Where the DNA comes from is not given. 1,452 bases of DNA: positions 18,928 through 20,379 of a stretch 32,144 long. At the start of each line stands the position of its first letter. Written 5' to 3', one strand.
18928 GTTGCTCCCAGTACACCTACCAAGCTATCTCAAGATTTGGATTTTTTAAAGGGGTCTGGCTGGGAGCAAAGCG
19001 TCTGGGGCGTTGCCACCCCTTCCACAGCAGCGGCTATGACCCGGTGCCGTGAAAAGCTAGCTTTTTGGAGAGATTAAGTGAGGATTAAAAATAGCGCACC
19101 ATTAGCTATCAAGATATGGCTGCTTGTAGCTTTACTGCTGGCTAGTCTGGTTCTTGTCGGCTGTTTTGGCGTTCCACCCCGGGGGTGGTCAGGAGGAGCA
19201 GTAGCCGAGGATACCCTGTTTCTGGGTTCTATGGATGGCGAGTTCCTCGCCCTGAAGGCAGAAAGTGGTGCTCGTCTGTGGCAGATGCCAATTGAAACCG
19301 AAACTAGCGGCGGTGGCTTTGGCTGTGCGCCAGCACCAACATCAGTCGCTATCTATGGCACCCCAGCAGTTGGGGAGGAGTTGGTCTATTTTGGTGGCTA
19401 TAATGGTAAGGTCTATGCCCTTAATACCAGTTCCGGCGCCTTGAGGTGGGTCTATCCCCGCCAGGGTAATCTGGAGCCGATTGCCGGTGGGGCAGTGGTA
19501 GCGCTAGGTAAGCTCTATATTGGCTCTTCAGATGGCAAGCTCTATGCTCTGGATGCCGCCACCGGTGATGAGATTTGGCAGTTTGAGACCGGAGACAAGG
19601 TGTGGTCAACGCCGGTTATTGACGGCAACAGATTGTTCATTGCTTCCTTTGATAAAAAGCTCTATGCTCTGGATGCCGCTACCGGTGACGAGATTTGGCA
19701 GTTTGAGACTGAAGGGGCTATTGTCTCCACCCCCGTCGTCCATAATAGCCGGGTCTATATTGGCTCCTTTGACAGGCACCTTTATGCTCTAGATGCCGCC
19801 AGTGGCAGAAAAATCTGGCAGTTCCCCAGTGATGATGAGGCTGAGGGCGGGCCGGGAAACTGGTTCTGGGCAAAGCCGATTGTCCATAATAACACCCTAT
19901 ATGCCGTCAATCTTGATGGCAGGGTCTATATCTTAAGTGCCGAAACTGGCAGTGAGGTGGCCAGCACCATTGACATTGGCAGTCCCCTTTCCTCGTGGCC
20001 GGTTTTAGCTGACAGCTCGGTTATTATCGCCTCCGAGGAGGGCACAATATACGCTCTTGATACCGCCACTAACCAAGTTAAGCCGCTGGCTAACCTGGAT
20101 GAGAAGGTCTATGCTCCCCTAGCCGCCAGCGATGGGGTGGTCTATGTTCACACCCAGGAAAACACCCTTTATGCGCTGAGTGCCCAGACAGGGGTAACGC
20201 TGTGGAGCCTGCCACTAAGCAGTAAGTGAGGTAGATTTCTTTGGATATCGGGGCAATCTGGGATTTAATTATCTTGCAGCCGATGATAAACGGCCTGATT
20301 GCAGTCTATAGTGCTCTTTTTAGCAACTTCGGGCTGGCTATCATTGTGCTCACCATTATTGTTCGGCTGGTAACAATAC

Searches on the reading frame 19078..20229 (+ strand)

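Call 40: search_protein_families(library=pfam, proteins=[window:19078-20229:+], max_evalue=0.00001)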
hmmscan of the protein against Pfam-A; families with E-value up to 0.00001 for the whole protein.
window:19078-20229:+ (383 aa): 5 families
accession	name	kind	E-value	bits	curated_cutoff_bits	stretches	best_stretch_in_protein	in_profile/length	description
PF13360.13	PQQ_2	-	5.6e-56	190.3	27.6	3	152-295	2-142/233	Outer membrane protein assembly factor BamB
PF13570.13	Beta-prop_ACSF4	-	1.9e-48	166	133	1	146-382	22-255/329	Beta-alanine-activating enzyme, beta-propeller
PF01011.28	PQQ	-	4.2e-30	105.4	26.7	0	216-294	50-137/595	Glucose/ethanol/alcohol dehydrogenase, beta-propeller domain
PF25292.1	Beta-prop_CGLA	-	1.1e-10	42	26.8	0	186-247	47-110/316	Lambda-carrageenase beta-propeller domain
PF14435.11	SUKH-4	-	1.1e-06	29.4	25.5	0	93-135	72-114/179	SUKH-4 immunity protein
